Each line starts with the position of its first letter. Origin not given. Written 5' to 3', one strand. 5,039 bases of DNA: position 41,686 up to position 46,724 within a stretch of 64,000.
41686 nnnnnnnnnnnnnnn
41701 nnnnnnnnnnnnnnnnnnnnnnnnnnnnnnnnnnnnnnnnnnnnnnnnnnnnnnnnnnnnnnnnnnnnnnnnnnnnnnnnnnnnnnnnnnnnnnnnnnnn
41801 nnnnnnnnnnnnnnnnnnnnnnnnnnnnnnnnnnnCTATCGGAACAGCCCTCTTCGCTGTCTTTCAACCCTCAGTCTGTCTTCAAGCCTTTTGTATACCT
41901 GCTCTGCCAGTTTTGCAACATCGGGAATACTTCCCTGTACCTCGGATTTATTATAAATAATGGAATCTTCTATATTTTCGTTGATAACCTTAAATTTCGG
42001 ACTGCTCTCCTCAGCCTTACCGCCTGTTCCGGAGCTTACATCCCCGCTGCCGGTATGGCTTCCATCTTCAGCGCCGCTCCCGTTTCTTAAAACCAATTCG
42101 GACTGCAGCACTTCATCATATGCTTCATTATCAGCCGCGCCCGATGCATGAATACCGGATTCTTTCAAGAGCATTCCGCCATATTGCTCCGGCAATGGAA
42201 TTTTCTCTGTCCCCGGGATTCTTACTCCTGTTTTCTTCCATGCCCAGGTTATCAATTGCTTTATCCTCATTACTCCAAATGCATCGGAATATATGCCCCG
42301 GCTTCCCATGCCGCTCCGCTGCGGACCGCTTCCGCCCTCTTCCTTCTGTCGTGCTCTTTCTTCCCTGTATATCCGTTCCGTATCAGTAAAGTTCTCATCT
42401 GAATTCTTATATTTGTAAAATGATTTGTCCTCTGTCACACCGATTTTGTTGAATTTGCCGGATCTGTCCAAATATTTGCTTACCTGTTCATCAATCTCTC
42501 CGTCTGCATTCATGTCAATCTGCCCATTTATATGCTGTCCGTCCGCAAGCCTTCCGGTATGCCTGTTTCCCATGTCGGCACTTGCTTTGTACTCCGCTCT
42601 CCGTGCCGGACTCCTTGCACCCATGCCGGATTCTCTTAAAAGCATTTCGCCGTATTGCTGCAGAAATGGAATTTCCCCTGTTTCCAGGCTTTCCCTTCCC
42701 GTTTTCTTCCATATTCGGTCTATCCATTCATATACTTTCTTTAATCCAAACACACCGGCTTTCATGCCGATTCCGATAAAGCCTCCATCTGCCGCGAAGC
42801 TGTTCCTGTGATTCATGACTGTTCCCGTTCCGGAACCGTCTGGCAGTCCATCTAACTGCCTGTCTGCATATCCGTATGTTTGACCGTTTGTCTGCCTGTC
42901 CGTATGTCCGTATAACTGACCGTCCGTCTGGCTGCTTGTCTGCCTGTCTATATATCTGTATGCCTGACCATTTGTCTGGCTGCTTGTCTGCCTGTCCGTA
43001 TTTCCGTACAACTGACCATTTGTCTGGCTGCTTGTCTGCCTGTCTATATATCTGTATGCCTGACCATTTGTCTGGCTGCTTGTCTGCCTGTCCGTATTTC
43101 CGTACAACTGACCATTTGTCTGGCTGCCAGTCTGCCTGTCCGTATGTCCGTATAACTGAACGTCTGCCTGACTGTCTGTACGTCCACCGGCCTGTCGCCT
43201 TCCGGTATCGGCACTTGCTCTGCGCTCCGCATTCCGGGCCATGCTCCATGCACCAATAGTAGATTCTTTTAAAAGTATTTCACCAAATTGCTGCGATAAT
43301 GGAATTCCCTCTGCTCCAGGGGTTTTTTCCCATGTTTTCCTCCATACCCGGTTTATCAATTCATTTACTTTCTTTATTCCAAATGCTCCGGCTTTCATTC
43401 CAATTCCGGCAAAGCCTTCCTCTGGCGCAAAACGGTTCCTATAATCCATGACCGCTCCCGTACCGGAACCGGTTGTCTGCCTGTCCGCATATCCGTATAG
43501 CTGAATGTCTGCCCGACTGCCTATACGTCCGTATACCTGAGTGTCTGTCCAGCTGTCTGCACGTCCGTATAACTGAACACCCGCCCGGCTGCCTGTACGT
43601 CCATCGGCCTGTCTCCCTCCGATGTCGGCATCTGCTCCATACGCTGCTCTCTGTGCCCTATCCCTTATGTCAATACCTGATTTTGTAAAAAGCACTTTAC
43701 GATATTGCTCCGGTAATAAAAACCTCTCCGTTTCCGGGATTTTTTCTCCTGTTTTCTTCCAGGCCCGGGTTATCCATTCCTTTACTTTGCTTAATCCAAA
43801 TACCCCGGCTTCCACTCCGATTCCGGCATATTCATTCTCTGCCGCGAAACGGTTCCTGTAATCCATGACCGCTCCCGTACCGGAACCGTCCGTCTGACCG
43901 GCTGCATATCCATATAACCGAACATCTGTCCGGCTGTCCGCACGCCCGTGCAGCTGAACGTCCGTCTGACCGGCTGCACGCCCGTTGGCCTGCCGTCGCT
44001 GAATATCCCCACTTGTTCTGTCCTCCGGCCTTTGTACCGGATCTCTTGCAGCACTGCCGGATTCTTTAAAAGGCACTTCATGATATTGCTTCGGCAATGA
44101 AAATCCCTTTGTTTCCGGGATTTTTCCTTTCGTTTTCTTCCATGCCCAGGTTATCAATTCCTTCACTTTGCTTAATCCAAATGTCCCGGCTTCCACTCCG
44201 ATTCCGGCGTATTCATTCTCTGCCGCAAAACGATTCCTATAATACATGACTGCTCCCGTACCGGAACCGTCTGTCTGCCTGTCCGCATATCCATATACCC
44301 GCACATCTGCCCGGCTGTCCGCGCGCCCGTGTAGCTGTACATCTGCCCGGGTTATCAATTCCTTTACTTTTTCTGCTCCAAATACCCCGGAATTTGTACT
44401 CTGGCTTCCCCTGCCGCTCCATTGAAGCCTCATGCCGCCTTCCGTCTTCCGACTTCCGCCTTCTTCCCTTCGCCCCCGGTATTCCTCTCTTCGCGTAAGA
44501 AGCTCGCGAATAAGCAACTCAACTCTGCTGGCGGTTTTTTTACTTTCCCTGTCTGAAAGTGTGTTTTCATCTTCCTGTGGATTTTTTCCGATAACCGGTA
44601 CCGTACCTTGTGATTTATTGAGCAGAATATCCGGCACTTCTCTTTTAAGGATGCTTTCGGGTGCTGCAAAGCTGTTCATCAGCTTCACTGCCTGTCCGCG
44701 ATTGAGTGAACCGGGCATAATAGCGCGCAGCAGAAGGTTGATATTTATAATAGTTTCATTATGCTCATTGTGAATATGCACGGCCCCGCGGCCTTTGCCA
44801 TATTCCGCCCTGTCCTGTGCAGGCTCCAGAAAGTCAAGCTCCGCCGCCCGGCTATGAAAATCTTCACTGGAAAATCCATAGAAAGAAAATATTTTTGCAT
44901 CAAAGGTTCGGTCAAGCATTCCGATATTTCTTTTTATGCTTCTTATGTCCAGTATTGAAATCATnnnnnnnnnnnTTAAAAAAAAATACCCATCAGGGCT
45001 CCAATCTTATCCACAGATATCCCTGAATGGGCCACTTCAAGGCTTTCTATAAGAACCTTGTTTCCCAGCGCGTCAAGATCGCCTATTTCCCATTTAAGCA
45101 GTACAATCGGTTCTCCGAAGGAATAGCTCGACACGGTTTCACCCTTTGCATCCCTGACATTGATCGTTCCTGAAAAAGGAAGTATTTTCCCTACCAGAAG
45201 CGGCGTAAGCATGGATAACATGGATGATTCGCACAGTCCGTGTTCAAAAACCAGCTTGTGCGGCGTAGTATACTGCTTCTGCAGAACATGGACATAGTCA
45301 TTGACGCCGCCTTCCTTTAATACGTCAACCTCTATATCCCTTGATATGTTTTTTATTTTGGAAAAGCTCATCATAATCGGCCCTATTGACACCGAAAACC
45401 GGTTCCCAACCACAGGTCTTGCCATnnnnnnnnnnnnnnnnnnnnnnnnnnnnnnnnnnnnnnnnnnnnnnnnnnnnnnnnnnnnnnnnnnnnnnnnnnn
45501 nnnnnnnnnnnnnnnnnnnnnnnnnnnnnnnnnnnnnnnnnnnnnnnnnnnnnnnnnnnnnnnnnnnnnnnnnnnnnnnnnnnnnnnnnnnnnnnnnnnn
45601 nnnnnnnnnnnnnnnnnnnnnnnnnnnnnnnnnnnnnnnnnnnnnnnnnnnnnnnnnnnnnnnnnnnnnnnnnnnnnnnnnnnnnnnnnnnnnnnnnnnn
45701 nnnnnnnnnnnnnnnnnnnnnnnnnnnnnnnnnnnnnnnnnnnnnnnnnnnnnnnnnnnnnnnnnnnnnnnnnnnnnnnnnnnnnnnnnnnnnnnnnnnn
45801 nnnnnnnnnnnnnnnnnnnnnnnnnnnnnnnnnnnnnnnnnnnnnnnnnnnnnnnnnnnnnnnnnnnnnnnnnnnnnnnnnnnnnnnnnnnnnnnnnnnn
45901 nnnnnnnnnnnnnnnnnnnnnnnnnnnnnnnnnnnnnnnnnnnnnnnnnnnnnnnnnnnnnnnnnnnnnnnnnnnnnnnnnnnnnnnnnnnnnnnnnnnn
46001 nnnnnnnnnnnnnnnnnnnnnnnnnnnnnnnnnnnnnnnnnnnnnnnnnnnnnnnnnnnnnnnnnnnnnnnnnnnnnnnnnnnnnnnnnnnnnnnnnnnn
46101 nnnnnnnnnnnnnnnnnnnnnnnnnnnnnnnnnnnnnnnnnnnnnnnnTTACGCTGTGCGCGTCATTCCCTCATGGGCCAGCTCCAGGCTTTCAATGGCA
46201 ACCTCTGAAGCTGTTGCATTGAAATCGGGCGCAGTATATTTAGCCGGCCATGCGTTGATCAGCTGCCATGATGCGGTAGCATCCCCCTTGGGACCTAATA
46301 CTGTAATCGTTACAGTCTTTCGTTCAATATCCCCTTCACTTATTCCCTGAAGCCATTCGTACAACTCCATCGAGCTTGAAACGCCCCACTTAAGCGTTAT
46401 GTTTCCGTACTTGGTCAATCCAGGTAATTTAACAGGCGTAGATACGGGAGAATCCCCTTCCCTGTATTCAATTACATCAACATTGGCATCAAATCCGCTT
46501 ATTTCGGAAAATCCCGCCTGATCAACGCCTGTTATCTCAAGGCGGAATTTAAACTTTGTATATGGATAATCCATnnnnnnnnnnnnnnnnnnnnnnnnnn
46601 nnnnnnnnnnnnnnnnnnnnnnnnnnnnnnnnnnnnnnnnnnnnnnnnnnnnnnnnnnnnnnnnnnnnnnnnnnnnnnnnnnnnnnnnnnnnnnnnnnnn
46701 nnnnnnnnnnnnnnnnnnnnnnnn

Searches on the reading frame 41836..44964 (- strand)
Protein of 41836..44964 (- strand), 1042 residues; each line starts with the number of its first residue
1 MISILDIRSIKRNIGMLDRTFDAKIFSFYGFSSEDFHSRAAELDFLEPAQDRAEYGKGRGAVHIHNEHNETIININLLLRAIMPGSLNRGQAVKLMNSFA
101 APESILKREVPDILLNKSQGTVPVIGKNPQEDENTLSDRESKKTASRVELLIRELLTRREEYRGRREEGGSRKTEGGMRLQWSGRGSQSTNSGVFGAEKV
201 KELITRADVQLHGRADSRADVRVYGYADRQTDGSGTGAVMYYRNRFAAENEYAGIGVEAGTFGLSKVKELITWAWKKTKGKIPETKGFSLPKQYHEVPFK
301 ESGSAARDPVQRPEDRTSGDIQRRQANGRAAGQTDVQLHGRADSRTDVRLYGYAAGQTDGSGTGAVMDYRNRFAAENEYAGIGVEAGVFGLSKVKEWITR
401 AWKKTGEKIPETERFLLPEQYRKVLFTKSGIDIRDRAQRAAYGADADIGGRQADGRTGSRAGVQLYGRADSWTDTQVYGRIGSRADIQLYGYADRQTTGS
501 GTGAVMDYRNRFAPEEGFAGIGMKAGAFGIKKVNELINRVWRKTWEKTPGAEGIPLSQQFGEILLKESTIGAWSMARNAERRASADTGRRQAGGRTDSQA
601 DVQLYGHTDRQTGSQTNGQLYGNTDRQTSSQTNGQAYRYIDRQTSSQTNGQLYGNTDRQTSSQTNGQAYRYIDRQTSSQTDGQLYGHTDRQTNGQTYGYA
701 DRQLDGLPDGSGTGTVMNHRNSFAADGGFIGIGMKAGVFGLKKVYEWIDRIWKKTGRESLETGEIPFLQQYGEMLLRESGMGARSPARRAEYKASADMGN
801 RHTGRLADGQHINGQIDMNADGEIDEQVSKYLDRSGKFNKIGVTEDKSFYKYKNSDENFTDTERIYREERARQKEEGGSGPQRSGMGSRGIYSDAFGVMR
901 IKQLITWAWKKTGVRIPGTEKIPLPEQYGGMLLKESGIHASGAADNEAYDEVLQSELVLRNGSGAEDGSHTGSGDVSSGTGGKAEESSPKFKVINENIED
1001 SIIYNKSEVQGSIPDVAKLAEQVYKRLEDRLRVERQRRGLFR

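Call 22: search_protein_families(library=pfam, proteins=[window:41836-44964:-], max_evalue=0.01)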
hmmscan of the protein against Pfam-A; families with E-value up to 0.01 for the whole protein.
window:41836-44964:- (1042 aa): 1 family
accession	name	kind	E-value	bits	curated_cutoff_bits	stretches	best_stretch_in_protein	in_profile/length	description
PF01931.24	NTPase_I-T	-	0.0041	17.4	25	0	237-294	46-106/162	Protein of unknown function DUF84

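Call 72: search_protein_families(library=phrogs, proteins=[window:41836-44964:-], max_evalue=0.01)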
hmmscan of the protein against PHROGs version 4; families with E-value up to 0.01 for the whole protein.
window:41836-44964:- (1042 aa): 0 families

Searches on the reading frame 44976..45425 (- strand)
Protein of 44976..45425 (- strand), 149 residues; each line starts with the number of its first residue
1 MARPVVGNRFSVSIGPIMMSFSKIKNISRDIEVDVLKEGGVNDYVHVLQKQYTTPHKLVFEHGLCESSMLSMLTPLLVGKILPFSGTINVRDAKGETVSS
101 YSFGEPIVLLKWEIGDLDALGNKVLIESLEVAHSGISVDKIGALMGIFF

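Call 7: search_protein_families(library=pfam, proteins=[window:44976-45425:-], max_evalue=0.01)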
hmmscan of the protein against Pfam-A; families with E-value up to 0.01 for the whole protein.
window:44976-45425:- (149 aa): 1 family
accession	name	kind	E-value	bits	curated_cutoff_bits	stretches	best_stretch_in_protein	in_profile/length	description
PF06841.18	Phage_T4_gp19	-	3.3e-13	50.1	28.2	1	8-136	3-133/134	T4-like virus tail tube protein gp19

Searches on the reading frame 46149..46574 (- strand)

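Call 7: search_protein_families(library=pfam, proteins=[window:46149-46574:-], max_evalue=0.01)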
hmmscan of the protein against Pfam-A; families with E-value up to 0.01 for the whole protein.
window:46149-46574:- (141 aa): 1 family
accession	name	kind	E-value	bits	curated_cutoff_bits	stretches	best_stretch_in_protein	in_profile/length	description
PF06841.18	Phage_T4_gp19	-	6.2e-46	156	28.2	1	7-138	2-134/134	T4-like virus tail tube protein gp19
